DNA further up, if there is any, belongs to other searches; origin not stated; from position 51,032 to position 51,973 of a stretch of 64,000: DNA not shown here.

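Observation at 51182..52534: HTH(XRE) / S24-peptidase / Mor-like regulator trio between tRNA-Gln and rlmN; possible split CI/LexA-like repressor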

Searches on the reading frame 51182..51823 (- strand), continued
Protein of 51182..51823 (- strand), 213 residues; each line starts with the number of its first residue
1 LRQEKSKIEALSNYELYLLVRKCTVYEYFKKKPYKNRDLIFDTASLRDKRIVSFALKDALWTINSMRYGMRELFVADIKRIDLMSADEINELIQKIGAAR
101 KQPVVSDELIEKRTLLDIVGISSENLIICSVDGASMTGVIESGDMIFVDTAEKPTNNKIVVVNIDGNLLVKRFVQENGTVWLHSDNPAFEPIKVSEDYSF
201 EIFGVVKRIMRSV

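Call 31: search_protein_families(library=pfam, proteins=[L016:3-1028:+, P0010, P0017, P0008, P0046], max_evalue=0.1)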
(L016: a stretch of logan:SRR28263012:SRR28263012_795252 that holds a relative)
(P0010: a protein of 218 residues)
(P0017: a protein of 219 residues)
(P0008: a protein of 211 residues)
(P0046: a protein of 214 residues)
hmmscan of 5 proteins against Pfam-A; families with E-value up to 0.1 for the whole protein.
L016:3-1028:+ (341 aa): 2 families
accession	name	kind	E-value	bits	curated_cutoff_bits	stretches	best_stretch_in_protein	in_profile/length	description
PF04055.27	Radical_SAM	-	1.5e-28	100.5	29.5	1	53-222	2-165/166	Radical SAM superfamily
PF01938.26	TRAM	-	4.7e-09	36.4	21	1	277-340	2-61/61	TRAM domain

P0010 (218 aa): 1 family
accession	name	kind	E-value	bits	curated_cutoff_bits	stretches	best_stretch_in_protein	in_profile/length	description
PF00717.28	Peptidase_S24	-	9.9e-22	77.3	23.3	1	120-210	26-115/116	Peptidase S24-like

P0017 (219 aa): 2 families
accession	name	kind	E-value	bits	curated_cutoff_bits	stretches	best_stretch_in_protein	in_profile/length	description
PF00717.28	Peptidase_S24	-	5.4e-21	74.9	23.3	1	115-210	21-115/116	Peptidase S24-like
PF14069.11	SpoVIF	-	0.021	14.9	27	1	80-110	21-51/72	Stage VI sporulation protein F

P0008 (211 aa): 1 family
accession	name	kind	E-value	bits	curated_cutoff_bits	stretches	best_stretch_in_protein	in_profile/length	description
PF00717.28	Peptidase_S24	-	5.9e-22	78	23.3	1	109-203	22-115/116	Peptidase S24-like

P0046 (214 aa): 1 family
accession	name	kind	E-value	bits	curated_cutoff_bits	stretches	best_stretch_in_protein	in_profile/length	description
PF00717.28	Peptidase_S24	-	1.4e-20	73.5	23.3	1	120-206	30-115/116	Peptidase S24-like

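Call 32: find_encoding_contigs(protein=P0017, flank=5000, max_places=4)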
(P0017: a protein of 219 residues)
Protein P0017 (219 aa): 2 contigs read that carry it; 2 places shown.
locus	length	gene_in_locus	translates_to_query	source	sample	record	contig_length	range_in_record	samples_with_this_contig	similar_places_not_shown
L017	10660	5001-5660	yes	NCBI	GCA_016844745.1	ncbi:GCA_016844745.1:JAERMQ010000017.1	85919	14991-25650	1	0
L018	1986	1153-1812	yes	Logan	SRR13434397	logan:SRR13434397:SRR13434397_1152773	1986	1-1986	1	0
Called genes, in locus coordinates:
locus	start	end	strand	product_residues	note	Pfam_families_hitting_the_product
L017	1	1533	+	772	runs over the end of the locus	PF13620:CarboxypepD_reg, PF13715:CarbopepD_reg_2, PF07715:Plug, PF25183:OMP_b-brl_4 (faint)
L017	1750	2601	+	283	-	PF14054:DUF4249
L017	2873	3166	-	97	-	PF00216:Bac_DNA_binding, PF18291:HU-HIG (weak)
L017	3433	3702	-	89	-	-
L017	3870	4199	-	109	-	-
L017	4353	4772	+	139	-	-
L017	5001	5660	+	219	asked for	PF00717:Peptidase_S24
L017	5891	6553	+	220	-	PF00403:HMA, PF18962:Por_Secre_tail (weak)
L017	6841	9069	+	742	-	PF01833:TIG (weak), PF03781:FGE-sulfatase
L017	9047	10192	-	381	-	PF00155:Aminotran_1_2 (weak), PF00266:Aminotran_5, PF01053:Cys_Met_Meta_PP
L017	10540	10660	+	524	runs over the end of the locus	PF03237:Terminase_6N, PF17289:Terminase_6C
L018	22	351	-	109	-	-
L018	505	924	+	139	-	-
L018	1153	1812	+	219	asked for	PF00717:Peptidase_S24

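Call 38: find_encoding_contigs(protein=P0009, flank=5000, max_places=3)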
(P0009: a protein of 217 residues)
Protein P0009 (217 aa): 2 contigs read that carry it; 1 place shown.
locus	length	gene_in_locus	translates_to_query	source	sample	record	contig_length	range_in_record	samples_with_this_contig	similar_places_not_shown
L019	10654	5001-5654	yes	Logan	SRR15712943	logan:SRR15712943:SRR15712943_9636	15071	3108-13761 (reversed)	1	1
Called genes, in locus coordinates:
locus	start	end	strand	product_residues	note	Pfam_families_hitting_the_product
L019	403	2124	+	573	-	PF13689:DUF4154, PF00512:HisKA, PF02518:HATPase_c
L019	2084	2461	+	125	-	PF00072:Response_reg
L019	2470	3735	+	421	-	PF00072:Response_reg, PF00512:HisKA, PF02518:HATPase_c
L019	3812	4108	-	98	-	-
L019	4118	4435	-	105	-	-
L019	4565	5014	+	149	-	-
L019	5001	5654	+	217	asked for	PF00717:Peptidase_S24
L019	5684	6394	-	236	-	PF17131:TP_0789-like (weak)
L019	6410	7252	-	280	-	PF02511:Thy1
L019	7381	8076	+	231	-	PF18917:LiaI-LiaF-like_TM1, PF22570:LiaF-TM, PF18917:LiaI-LiaF-like_TM1, PF09922:LiaF-like_C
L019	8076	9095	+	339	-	PF00579:tRNA-synt_1b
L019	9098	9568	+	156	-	PF00717:Peptidase_S24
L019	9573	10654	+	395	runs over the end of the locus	PF00202:Aminotran_3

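Call 39: find_encoding_contigs(protein=P0013, flank=5000, max_places=3)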
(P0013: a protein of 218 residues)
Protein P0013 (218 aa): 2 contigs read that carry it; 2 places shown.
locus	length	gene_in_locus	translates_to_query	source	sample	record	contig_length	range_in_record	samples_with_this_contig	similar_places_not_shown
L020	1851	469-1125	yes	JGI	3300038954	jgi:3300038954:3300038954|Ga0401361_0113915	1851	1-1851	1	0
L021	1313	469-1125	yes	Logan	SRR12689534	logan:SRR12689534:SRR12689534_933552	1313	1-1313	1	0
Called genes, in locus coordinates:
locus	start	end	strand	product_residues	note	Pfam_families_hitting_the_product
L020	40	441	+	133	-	-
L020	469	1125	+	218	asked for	PF00717:Peptidase_S24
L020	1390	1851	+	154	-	?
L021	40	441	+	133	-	-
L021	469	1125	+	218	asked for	PF00717:Peptidase_S24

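Call 40: find_encoding_contigs(protein=P0046, flank=5000, max_places=3)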
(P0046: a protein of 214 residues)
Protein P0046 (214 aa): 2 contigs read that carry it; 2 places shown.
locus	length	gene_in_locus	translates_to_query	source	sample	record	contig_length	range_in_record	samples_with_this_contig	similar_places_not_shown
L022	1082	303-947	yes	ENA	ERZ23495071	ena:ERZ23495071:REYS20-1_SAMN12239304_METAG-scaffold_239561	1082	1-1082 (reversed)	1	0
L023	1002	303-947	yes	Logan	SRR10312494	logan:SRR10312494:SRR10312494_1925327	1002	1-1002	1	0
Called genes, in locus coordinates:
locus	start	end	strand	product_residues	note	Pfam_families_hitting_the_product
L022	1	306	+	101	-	?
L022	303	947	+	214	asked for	PF00717:Peptidase_S24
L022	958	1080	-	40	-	?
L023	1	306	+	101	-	?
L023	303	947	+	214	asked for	PF00717:Peptidase_S24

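Call 44: predict_structure(alignment_id=A4)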
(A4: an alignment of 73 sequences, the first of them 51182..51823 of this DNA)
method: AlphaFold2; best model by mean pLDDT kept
length: 213 residues; sequences in the alignment: 73
mean_pLDDT: 89.5   pTM: 0.83
mean pLDDT of the five models: 89.5, 89.1, 89.0, 88.5, 87.3
residues with pLDDT >= 90: 154; 70-90: 39; 50-70: 10; < 50: 10
segments of 3 or more residues with pLDDT < 50: 99-103, 108-110
pLDDT, mean of each block of 10 residues (from residue 1): 93 98 97 97 98 96 83 83 92 72 49 71 93 92 95 97 93 97 95 93 96 86
secondary structure, 60 per line:
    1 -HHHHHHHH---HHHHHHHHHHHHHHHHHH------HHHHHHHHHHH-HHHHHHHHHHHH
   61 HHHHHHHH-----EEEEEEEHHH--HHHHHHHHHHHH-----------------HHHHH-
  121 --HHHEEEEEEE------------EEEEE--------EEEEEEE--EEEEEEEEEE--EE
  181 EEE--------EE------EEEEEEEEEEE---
elements in order: H2-9 H13-30 H37-47 H49-68 E74-80 H86-97 H115-119 E126-132 E145-149 E158-164 E167-176 E179-183 E200-210

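Call 76: search_solved_structures(query=A4, max_evalue=0.001, show_alignments=4)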
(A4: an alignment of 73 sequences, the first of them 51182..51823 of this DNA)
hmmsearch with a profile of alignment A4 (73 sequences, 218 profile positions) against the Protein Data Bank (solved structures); distinct sequences matched with E-value up to 0.001: 26.
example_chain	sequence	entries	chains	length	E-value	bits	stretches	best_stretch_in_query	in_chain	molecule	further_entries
1i4v_A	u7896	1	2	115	1.9e-25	92.8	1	114-217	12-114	UMUD' PROTEIN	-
1ay9_A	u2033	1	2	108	2.1e-25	92.6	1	116-217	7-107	UMUD PROTEIN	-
1umu_A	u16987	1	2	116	2.6e-25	92.3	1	114-216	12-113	UMUD'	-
8gmt_B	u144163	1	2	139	3.2e-23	85.5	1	114-217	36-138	DNA polymerase V subunit UmuD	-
1jhf_A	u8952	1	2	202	9.1e-22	80.7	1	125-216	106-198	LEXA REPRESSOR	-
7b5g_A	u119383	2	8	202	9.8e-22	80.6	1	126-216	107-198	LexA repressor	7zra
7ocj_A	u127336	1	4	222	1.2e-21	80.3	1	126-216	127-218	LexA repressor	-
1jhc_A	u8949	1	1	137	9.8e-21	77.4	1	126-216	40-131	LEXA REPRESSOR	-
6a2r_A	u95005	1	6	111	1.4e-20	76.8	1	126-217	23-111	LexA repressor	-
6a2q_A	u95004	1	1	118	1.6e-20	76.6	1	126-217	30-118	LexA repressor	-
1jhh_A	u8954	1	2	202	2.4e-20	76.1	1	126-216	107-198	LEXA REPRESSOR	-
8gms_A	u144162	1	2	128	3.8e-20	75.4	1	127-216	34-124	LexA repressor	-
8b0v_A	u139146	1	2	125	7.2e-20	74.5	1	126-205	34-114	LexA repressor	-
3jso_A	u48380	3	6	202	9.6e-20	74.1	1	126-216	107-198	LexA repressor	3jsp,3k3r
8trg_I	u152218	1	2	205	9.8e-20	74.1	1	126-216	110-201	LexA repressor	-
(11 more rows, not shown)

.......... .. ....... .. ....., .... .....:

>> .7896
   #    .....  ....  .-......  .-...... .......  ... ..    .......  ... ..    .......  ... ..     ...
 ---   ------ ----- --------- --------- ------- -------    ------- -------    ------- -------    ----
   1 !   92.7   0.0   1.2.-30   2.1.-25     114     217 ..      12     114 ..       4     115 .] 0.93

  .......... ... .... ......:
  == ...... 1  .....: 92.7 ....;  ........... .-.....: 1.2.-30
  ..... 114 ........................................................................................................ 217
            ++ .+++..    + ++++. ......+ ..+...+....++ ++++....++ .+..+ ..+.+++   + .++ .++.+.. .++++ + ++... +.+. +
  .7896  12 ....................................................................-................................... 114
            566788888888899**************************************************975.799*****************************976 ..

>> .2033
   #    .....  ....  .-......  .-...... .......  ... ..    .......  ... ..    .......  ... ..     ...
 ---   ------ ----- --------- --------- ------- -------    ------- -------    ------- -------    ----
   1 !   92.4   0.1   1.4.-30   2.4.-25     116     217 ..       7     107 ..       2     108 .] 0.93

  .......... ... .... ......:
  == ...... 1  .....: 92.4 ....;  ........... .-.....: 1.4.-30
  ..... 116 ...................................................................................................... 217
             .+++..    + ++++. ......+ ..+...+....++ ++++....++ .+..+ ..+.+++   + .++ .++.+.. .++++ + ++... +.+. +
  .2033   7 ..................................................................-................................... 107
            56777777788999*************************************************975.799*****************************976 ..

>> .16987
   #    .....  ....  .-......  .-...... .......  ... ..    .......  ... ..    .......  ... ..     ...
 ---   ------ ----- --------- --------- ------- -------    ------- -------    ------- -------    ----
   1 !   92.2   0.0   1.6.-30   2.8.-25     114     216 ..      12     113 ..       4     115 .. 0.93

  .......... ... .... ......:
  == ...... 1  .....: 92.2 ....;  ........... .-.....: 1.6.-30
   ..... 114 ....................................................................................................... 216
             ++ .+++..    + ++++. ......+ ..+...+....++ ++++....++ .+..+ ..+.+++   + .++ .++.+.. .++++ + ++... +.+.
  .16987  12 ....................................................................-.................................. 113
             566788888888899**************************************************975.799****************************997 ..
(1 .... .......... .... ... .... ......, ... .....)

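Call 104: fold_search(model_id=the predicted structure, library=viral)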
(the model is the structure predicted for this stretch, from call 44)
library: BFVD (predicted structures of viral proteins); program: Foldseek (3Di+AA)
matches with E <= 10: 558; with E <= 0.001: 31
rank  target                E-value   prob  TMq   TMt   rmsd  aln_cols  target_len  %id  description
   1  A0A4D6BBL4            1.4e-08  1.00  0.39  0.25  21.2       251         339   16  (no name in the UniProt tables at hand)
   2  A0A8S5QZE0            4.7e-08  1.00  0.43  0.44  12.3       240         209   15  Repressor protein CI [Myoviridae sp. ctPVE25]
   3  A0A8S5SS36            7.2e-08  1.00  0.43  0.42  21.6       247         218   21  Repressor protein CI [Myoviridae sp. ctZ2t4]
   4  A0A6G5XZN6            1.0e-07  1.00  0.42  0.43  17.4       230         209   18  (no name in the UniProt tables at hand)
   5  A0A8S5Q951            2.0e-07  1.00  0.42  0.38  23.9       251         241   16  Repressor protein CI [Siphoviridae sp. ct5qs5]
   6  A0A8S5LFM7            3.0e-07  1.00  0.45  0.33  18.8       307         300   17  Repressor protein CI [Myoviridae sp. ctT1Q6]
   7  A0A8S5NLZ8            4.8e-07  1.00  0.36  0.36  21.1       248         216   14  LexA-like protein [Siphoviridae sp. cthh925]
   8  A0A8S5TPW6            8.6e-07  1.00  0.44  0.42  19.9       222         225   16  Repressor protein CI [Myoviridae sp. ct2AC8]
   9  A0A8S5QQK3            1.0e-06  1.00  0.42  0.30  23.9       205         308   18  LexA repressor [Siphoviridae sp. ctRCE13]
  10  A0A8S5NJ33            1.3e-06  1.00  0.41  0.31  18.2       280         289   15  Repressor protein CI [Siphoviridae sp. ctsMn4]
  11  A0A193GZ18            2.6e-06  1.00  0.46  0.53  10.0       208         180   15  Putative DNA binding helix-turn helix protein [Enterobacter phage Arya]
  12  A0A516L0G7            3.4e-06  1.00  0.34  0.67   3.5        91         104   26  (no name in the UniProt tables at hand)
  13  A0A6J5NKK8            3.6e-06  1.00  0.43  0.41  17.2       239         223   12  COG2932 Predicted transcriptional regulator [uncultured Caudovirales phage]
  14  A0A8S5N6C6            5.1e-06  1.00  0.41  0.43   2.3       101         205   26  Repressor protein CI [Myoviridae sp. ctsip2]
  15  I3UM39                6.8e-06  1.00  0.43  0.48  10.1       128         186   24  (no name in the UniProt tables at hand)
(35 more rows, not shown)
